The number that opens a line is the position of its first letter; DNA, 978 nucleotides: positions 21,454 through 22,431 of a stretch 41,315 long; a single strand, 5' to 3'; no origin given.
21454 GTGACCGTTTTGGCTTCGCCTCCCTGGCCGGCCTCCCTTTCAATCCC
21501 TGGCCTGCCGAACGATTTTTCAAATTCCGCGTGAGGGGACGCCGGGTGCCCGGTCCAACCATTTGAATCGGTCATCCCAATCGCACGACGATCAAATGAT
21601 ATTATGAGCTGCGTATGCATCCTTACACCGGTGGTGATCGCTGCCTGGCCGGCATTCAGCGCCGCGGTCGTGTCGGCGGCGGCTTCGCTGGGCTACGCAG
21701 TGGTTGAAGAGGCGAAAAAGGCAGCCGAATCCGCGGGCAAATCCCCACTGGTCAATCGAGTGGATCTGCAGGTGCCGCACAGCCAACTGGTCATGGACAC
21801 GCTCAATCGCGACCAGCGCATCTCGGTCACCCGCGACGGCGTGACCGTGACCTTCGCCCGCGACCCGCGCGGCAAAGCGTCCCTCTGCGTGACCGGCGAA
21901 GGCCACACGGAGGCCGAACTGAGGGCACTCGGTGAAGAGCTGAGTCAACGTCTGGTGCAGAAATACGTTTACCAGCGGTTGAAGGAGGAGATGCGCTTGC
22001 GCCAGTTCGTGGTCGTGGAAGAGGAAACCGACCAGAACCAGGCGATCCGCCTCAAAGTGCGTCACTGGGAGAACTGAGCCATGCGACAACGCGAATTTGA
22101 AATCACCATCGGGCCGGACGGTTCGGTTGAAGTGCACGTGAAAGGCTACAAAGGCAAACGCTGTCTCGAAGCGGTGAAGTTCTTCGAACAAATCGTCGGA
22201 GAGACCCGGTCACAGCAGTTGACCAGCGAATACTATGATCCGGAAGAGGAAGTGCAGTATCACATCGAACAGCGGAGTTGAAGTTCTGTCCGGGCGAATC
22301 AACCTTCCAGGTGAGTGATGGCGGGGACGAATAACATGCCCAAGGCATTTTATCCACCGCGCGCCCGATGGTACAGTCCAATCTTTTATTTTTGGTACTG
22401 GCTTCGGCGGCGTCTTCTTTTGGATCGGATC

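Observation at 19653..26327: Eight-gene same-strand cluster: Ycf46-like AAA+ ATPase, DUF2997-like protein, dead signal-peptidase membrane protein, TPR, orphan PilT and membrane TPR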

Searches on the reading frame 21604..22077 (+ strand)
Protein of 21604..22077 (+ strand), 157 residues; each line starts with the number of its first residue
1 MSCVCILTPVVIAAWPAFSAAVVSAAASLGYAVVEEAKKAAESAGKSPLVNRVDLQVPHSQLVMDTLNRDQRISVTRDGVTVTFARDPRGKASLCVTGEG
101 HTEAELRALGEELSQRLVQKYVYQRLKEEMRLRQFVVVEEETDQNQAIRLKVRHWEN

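Call 3: search_protein_families(library=pfam, proteins=[window:21604-22077:+], max_evalue=0.1)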
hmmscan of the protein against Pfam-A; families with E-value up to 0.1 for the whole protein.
window:21604-22077:+ (157 aa): 2 families
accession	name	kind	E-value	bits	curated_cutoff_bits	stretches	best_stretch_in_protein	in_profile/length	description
PF06868.16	DUF1257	-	0.0072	17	22.2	1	110-150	62-102/103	Protein of unknown function (DUF1257)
PF21139.3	BT_MCC_alpha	-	0.071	14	31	0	66-102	76-110/118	Methylcrotonyl-CoA carboxylase, alpha-subunit, BT domain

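Call 4: search_protein_families(library=ncbifam, proteins=[window:21604-22077:+], max_evalue=0.1)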
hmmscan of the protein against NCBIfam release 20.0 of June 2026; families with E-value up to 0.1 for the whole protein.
window:21604-22077:+ (157 aa): 0 families

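Call 6: search_protein_families(library=padloc, proteins=[window:21604-22077:+], max_evalue=0.01)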
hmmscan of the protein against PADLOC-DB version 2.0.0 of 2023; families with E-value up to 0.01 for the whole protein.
window:21604-22077:+ (157 aa): 0 families

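Call 34: search_protein_families(library=pfam, alignment_id=A3, max_evalue=1)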
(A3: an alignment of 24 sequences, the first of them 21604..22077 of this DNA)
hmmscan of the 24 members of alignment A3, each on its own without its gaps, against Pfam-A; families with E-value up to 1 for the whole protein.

A. member 1, window:21604-22077:+ (157 aa): 3 families
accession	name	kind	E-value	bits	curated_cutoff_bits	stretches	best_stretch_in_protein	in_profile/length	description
PF06868.16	DUF1257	-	0.0072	17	22.2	1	110-150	62-102/103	Protein of unknown function (DUF1257)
PF21139.3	BT_MCC_alpha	-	0.071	14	31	1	66-102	76-110/118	Methylcrotonyl-CoA carboxylase, alpha-subunit, BT domain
PF07283.16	TrbH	-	0.12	13.1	22.5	1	17-49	34-66/134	Conjugal transfer protein TrbH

B. families by the number of members that match (of 24 scanned): 17 families
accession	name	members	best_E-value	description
PF06868.16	DUF1257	24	6.9e-09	Protein of unknown function (DUF1257)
PF21139.3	BT_MCC_alpha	5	0.033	Methylcrotonyl-CoA carboxylase, alpha-subunit, BT domain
PF14795.11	Leucyl-specific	2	0.043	Leucine-tRNA synthetase-specific domain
PF17927.7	Ins134_P3_kin_N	2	0.061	Inositol 1,3,4-trisphosphate 5/6-kinase pre-ATP-grasp domain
PF13623.11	SurA_N_2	2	0.15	SurA-like N-terminal domain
PF07676.18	PD40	1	0.011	WD40-like Beta Propeller Repeat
PF17224.9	DUF5300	1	0.016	Domain of unknown function (DUF5300)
PF10003.15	DUF2244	1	0.036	Integral membrane protein (DUF2244)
PF03923.18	Lipoprotein_16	1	0.038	Uncharacterized lipoprotein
PF14030.11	DUF4245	1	0.042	Protein of unknown function (DUF4245)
PF00919.26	UPF0004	1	0.053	Uncharacterized protein family UPF0004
PF19247.4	DUF5895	1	0.068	Family of unknown function (DUF5895)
PF07254.17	Cpta_toxin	1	0.084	Membrane-bound toxin component of toxin-antitoxin system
PF07283.16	TrbH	1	0.12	Conjugal transfer protein TrbH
PF00778.23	DIX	1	0.21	DIX domain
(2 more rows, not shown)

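Call 39: find_homologous_proteins(query=A3, max_evalue=0.001)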
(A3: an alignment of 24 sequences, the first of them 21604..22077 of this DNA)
Query A3 (24 sequences) (157 aa, profile of the alignment): 2209 proteins with E <= 0.001 among 8000 candidates; the best 120 are listed.
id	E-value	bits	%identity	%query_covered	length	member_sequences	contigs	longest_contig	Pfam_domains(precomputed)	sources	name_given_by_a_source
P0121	2.0e-91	322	48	100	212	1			-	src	-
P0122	1.6e-81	290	66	100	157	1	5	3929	PF06868.17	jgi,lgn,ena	jgi:hypothetical protein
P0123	1.8e-81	290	68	100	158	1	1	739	PF06868.17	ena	-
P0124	1.9e-81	289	67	99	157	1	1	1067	PF06868.17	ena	-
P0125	2.5e-81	289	66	100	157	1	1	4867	PF06868.17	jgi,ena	jgi:hypothetical protein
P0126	4.1e-81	288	67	100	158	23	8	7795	PF06868.17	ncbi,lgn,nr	ncbi:MAG TPA: DUF1257 domain-containing protein [Verrucomicrobiae bacterium]|nr:DUF1257 domain-conta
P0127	5.6e-81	288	66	100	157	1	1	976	PF06868.17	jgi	jgi:hypothetical protein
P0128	6.4e-81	288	67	100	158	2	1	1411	PF06868.17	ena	-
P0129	6.4e-81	288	67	100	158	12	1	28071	PF06868.17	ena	-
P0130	1.1e-80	287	66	100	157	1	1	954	PF06868.17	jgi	jgi:Protein of unknown function (DUF1257)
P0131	1.5e-80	287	66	100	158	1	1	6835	PF06868.17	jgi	jgi:hypothetical protein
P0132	2.3e-80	286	66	100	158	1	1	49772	PF06868.17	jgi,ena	-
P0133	2.3e-80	286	64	100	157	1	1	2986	PF06868.17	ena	-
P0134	2.4e-80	286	65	99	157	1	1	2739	PF06868.17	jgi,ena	-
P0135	2.7e-80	286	66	100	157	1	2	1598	PF06868.17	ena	-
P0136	4.0e-80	285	65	100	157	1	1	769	PF06868.17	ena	-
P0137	4.1e-80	285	65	100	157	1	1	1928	PF06868.17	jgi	jgi:hypothetical protein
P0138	4.4e-80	285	62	100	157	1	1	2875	PF06868.17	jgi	jgi:uncharacterized protein DUF1257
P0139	4.7e-80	285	66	100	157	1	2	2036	PF06868.17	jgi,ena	jgi:hypothetical protein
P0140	4.9e-80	285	65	100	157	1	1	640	PF06868.17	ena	-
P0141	5.2e-80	285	67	100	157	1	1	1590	PF06868.17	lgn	-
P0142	5.8e-80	285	67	100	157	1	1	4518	PF06868.17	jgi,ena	-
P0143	5.8e-80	285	66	100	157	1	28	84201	PF06868.17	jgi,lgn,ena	jgi:hypothetical protein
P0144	6.7e-80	284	65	100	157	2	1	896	PF06868.17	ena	-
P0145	8.3e-80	284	62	100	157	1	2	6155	PF06868.17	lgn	-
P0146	8.9e-80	284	63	100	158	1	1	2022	PF06868.17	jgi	jgi:hypothetical protein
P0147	8.9e-80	284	66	100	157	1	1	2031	PF06868.17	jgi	jgi:hypothetical protein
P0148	9.1e-80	284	62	100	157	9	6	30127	PF06868.17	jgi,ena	jgi:hypothetical protein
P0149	9.1e-80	284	66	100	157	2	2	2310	PF06868.17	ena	-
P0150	9.2e-80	284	64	100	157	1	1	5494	PF06868.17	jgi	jgi:Protein of unknown function (DUF1257)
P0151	9.3e-80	284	65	100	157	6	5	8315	PF06868.17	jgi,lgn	jgi:hypothetical protein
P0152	9.5e-80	284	62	100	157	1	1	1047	PF06868.17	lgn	-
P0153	9.6e-80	284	66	100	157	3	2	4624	PF06868.17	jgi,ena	-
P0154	9.7e-80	284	65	100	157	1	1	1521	PF06868.17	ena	-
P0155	9.9e-80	284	63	100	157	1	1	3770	PF06868.17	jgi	jgi:hypothetical protein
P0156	1.1e-79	284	65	100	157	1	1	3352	PF06868.17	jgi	jgi:hypothetical protein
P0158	1.1e-79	284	66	100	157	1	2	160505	PF06868.17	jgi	jgi:Protein of unknown function (DUF1257)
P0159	1.4e-79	283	64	100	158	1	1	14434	PF06868.17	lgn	-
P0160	1.5e-79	283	66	100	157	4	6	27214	PF06868.17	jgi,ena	jgi:hypothetical protein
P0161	1.7e-79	283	63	100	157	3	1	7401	PF06868.17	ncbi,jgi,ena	jgi:hypothetical protein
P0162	1.7e-79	283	63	100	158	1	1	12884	PF06868.17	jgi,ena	-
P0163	1.7e-79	283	64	100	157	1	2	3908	PF06868.17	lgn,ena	-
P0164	1.7e-79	283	63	100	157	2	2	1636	PF06868.17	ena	-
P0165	1.8e-79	283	66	100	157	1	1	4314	PF06868.17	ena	-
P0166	1.8e-79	283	64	100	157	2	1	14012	PF06868.17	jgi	jgi:hypothetical protein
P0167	1.9e-79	283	66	100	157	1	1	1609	PF06868.17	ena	-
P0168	2.0e-79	283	65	100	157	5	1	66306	PF06868.17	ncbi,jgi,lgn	ncbi:MAG TPA: DUF1257 domain-containing protein [Verrucomicrobiae bacterium]|jgi:butyrate kinase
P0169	2.0e-79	283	62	100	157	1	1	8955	PF06868.17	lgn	-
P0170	2.0e-79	283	63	100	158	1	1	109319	PF06868.17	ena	-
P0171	2.1e-79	283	62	100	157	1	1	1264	PF06868.17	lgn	-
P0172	2.1e-79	283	64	100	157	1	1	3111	PF06868.17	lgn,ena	-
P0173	2.2e-79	283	64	100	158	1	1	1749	PF06868.17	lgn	-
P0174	2.2e-79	283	68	100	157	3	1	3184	PF06868.17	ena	-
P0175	2.5e-79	283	63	100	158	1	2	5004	PF06868.17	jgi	jgi:hypothetical protein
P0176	2.5e-79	283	67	100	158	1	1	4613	PF06868.17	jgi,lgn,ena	-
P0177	2.5e-79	283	66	100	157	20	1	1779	PF06868.17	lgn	-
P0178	2.6e-79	283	64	100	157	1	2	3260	PF06868.17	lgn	-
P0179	2.6e-79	283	62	100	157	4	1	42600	PF06868.17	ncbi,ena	ncbi:MAG: DUF1257 domain-containing protein [Verrucomicrobiota bacterium]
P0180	2.6e-79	283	65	100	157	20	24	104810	PF06868.17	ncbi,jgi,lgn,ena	jgi:hypothetical protein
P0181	2.7e-79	283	65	100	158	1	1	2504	PF06868.17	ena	-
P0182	2.8e-79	282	61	100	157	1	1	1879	PF06868.17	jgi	jgi:hypothetical protein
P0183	2.9e-79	282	65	100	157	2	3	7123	PF06868.17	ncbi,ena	-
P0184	3.0e-79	282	66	100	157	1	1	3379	PF06868.17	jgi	-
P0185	3.1e-79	282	65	99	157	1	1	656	PF06868.17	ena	-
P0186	3.1e-79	282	63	100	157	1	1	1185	PF06868.17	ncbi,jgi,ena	jgi:hypothetical protein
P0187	3.2e-79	282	63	100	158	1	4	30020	PF06868.17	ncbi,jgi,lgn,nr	ncbi:MAG TPA: DUF1257 domain-containing protein [Verrucomicrobiae bacterium]|jgi:hypothetical protei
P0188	3.2e-79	282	63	100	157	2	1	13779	PF06868.17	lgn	-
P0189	3.3e-79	282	68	100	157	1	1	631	PF06868.17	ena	-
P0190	3.3e-79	282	66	100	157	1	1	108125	PF06868.17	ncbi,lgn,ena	-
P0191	3.4e-79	282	61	100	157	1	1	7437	PF06868.17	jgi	jgi:hypothetical protein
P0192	3.5e-79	282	63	100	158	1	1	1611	PF06868.17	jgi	jgi:hypothetical protein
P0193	3.6e-79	282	65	100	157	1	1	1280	PF06868.17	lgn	-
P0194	3.7e-79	282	62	100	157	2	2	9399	PF06868.17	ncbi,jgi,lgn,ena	-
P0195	3.9e-79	282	63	100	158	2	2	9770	PF06868.17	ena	-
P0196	4.0e-79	282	64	100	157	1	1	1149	PF06868.17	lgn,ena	-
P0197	4.1e-79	282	62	100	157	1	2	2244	PF06868.17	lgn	-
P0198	4.1e-79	282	61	100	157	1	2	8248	PF06868.17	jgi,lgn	jgi:hypothetical protein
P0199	4.1e-79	282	63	100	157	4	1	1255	PF06868.17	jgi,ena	-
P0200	4.3e-79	282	62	100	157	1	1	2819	PF06868.17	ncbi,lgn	ncbi:MAG TPA: DUF1257 domain-containing protein [Verrucomicrobiae bacterium]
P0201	4.4e-79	282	64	100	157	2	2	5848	PF06868.17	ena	-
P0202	4.4e-79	282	66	100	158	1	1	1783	PF06868.17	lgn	-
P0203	4.5e-79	282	65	100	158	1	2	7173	PF06868.17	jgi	jgi:Protein of unknown function (DUF1257)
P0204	4.5e-79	282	63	100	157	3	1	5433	PF06868.17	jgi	jgi:hypothetical protein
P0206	4.6e-79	282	66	100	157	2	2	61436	PF06868.17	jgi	jgi:hypothetical protein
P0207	4.6e-79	282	63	100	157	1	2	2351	PF06868.17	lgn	-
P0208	4.6e-79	282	63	100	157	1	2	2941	PF06868.17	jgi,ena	-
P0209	4.7e-79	282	64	100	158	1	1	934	PF06868.17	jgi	jgi:hypothetical protein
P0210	4.7e-79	282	64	100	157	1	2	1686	PF06868.17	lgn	-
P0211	4.7e-79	282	66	100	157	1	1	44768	PF06868.17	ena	-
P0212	4.7e-79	282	66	100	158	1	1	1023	PF06868.17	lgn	-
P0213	4.8e-79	282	62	100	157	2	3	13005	PF06868.17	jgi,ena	jgi:hypothetical protein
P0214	4.8e-79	282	64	100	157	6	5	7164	PF06868.17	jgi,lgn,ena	jgi:hypothetical protein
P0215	5.0e-79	282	61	100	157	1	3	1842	PF06868.17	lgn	-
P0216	5.5e-79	281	65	100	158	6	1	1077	PF06868.17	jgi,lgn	jgi:hypothetical protein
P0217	5.9e-79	281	64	100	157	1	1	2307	PF06868.17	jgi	jgi:uncharacterized protein DUF1257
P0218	6.2e-79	281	63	100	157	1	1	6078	PF06868.17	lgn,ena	-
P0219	6.2e-79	281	66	100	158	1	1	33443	PF06868.17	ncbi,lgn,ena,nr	ncbi:MAG TPA: DUF1257 domain-containing protein [Verrucomicrobiae bacterium]|nr:DUF1257 domain-conta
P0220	6.3e-79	281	65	100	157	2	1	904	PF06868.17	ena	-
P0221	6.7e-79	281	63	99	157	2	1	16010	PF06868.17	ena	-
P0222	6.9e-79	281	66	100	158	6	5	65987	PF06868.17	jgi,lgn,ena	jgi:hypothetical protein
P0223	7.0e-79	281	67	100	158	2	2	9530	PF06868.17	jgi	jgi:hypothetical protein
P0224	7.1e-79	281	62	100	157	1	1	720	PF06868.17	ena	-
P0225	7.1e-79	281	66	100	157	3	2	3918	PF06868.17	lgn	-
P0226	7.2e-79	281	66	100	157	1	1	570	PF06868.17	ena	-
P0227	7.3e-79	281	62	100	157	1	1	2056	PF06868.17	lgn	-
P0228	7.3e-79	281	65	100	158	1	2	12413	PF06868.17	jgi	jgi:hypothetical protein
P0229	7.7e-79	281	65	100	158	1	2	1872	PF06868.17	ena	-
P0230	7.8e-79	281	61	100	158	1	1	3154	PF06868.17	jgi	jgi:hypothetical protein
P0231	7.8e-79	281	65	100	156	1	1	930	PF06868.17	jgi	jgi:hypothetical protein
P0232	7.9e-79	281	65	100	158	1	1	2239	PF06868.17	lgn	-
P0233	8.0e-79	281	65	100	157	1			PF06868.17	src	-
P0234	8.2e-79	281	63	100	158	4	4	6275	PF06868.17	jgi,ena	-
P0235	8.4e-79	281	65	100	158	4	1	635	PF06868.17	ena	-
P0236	8.5e-79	281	64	100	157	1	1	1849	PF06868.17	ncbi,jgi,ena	jgi:butyrate kinase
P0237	8.7e-79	281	63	99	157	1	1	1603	PF06868.17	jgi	jgi:hypothetical protein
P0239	9.0e-79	281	68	100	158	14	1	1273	PF06868.17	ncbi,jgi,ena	jgi:hypothetical protein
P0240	9.3e-79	281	64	100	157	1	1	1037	PF06868.17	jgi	jgi:hypothetical protein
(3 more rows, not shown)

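Call 51: predict_structure(alignment_id=A4)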
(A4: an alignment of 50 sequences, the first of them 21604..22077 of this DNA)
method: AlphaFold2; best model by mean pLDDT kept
length: 157 residues; sequences in the alignment: 50
mean_pLDDT: 65.4   pTM: 0.58
mean pLDDT of the five models: 65.4, 62.2, 59.6, 53.6, 49.5
residues with pLDDT >= 90: 0; 70-90: 82; 50-70: 45; < 50: 30
segments of 3 or more residues with pLDDT < 50: 1-14, 36-49
pLDDT, mean of each block of 10 residues (from residue 1): 27 50 68 52 39 57 63 75 76 77 79 77 80 82 74 72
secondary structure, 60 per line:
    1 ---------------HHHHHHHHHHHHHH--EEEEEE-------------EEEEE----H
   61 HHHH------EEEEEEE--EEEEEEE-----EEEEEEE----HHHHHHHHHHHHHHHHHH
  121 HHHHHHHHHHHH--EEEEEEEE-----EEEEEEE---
elements in order: H16-29 E32-37 E51-55 H60-64 E71-77 E80-86 E92-98 H103-132 E135-142 E148-154

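Call 55: fold_search(model_id=the predicted structure, library=pdb)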
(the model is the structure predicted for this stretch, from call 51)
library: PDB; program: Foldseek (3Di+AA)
matches with E <= 10: 1169; with E <= 0.001: 0
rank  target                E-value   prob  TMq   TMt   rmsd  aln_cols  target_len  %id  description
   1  7ns9                  1.3e-01  0.98  0.27  0.24   1.8        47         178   15  Triphosphate tunnel metalloenzyme from Sulfolobus acidocaldarius in complex with triphosphate and calcium (released 2021-06-02)
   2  2z0f_A                1.4e-01  0.84  0.31  0.12   4.8       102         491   16  Crystal structure of putative phosphoglucomutase from Thermus thermophilus HB8 (released 2007-11-13)
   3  8aji_C                1.4e-01  0.38  0.17  0.09   7.5        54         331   15  Crystal structure of DltE from L. plantarum, TCEP form (released 2023-04-26)
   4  3c6k_D                1.5e-01  0.72  0.28  0.14   6.0        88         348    8  Crystal structure of human spermine synthase in complex with spermidine and 5-methylthioadenosine (released 2008-02-19)
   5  7nsa                  1.7e-01  0.97  0.27  0.25   1.8        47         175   15  Triphosphate tunnel metalloenzyme from Sulfolobus acidocaldarius in complex with pyrophosphate and calcium (released 2021-06-02)
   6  7nsd                  1.8e-01  0.97  0.27  0.25   1.7        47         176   15  Triphosphate tunnel metalloenzyme from Sulfolobus acidocaldarius in complex with ATP and calcium (released 2021-06-02)
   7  3c6k_C                1.8e-01  0.94  0.36  0.18   3.7       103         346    9  Crystal structure of human spermine synthase in complex with spermidine and 5-methylthioadenosine (released 2008-02-19)
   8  2z0f_B                1.9e-01  0.77  0.31  0.12   4.7       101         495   15  Crystal structure of putative phosphoglucomutase from Thermus thermophilus HB8 (released 2007-11-13)
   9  4hjh_A                2.6e-01  0.47  0.27  0.11   6.4        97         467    9  Iodide SAD phased crystal structure of a phosphoglucomutase from Brucella melitensis complexed with glucose-6-phosphat (released 2012-11-21)
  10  4odd_B                2.8e-01  0.15  0.16  0.17   9.2        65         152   22  Crystal structure of a dog lipocalin allergen (released 2014-06-04)
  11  3c6k_B                2.9e-01  0.80  0.33  0.17   6.8       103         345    9  Crystal structure of human spermine synthase in complex with spermidine and 5-methylthioadenosine (released 2008-02-19)
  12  2dc4_A                2.9e-01  0.75  0.25  0.24   2.6        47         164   17  Structure of PH1012 protein from Pyrococcus Horikoshii OT3 (released 2006-06-28)
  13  7nsf                  3.1e-01  0.93  0.27  0.24   1.8        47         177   15  Triphosphate tunnel metalloenzyme from Sulfolobus acidocaldarius in complex with triphosphate and magnesium (released 2021-06-02)
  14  1yem_A                3.1e-01  0.69  0.25  0.24   2.7        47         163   17  Conserved hypothetical protein Pfu-838710-001 from Pyrococcus furiosus (released 2005-01-11)
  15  9r2r_A                3.1e-01  0.12  0.14  0.16  16.1        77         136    9  De novo designed M7 protein fold (released 2025-05-14)
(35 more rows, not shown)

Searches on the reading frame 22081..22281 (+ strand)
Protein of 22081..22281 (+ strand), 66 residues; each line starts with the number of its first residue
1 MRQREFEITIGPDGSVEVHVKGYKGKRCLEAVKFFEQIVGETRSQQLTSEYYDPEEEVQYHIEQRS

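Call 3: search_protein_families(library=pfam, proteins=[window:22081-22281:+], max_evalue=0.1)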
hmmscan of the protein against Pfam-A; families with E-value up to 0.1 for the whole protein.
window:22081-22281:+ (66 aa): 1 family
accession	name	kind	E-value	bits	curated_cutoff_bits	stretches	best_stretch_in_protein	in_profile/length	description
PF11211.13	DUF2997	-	1.2e-17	63.9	24.1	1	7-52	2-47/47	Protein of unknown function (DUF2997)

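Call 4: search_protein_families(library=ncbifam, proteins=[window:22081-22281:+], max_evalue=0.1)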
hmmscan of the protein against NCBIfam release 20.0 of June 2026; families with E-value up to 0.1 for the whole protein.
window:22081-22281:+ (66 aa): 0 families

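Call 6: search_protein_families(library=padloc, proteins=[window:22081-22281:+], max_evalue=0.01)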
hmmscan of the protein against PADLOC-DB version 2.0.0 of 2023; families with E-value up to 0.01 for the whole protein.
window:22081-22281:+ (66 aa): 0 families

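Call 86: find_related_loci(query=A5, collection=viral_contigs, flank=6000)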
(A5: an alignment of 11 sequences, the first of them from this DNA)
Query A5 (66 aa) in viral_contigs; peptide patterns used: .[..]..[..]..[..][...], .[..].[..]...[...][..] (x = any residue, [..] = any of these).
49 stretches matched a pattern; 3 encode a relative of the query (tblastn E <= 1e-3); 3 distinct loci.
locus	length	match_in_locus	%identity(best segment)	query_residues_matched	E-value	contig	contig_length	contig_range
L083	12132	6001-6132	43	12-55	8e-9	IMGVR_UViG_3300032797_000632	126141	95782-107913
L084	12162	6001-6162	36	5-59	1e-8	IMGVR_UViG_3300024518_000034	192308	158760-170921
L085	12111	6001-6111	43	4-40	3e-7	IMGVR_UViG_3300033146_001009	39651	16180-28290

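Call 96: search_protein_families(library=pfam, proteins=[L085:5616-5996:+, L084:5416-5826:+, L084:5816-5995:+, L083:5974-6171:+, L085:5998-6177:+, L084:5956-6189:+, L083:6152-6361:+, L084:2356-3900:+], max_evalue=0.01)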
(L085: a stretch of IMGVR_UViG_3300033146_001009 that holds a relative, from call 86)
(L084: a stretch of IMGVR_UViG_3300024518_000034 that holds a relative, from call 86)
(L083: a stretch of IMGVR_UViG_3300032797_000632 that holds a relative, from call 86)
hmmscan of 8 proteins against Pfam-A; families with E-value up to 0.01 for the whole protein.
L085:5616-5996:+ (126 aa): 0 families

L084:5416-5826:+ (136 aa): 1 family
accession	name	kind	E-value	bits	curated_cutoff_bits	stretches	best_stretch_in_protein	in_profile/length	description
PF06868.16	DUF1257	-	8.4e-14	52.1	22.2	1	37-120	19-97/103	Protein of unknown function (DUF1257)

L084:5816-5995:+ (59 aa): 0 families

L083:5974-6171:+ (65 aa): 1 family
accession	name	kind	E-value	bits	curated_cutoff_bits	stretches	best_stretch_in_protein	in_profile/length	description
PF11211.13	DUF2997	-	1e-15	57.7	24.1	1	10-50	7-47/47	Protein of unknown function (DUF2997)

L085:5998-6177:+ (59 aa): 1 family
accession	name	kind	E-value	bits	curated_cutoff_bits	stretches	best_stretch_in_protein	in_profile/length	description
PF11211.13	DUF2997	-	2.2e-08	34.2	24.1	1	5-49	2-47/47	Protein of unknown function (DUF2997)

L084:5956-6189:+ (77 aa): 1 family
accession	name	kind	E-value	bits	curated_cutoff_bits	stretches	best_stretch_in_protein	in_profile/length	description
PF11211.13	DUF2997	-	2e-09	37.6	24.1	1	17-61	1-46/47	Protein of unknown function (DUF2997)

L083:6152-6361:+ (69 aa): 0 families

L084:2356-3900:+ (515 aa): 2 families
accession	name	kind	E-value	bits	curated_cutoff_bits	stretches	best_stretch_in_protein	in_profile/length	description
PF00004.35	AAA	-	1e-25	91.1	21.2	1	280-410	2-130/131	ATPase family associated with various cellular activities (AAA)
PF17862.7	AAA_lid_3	-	5.2e-05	23.2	27.2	1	435-475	1-42/45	AAA+ lid domain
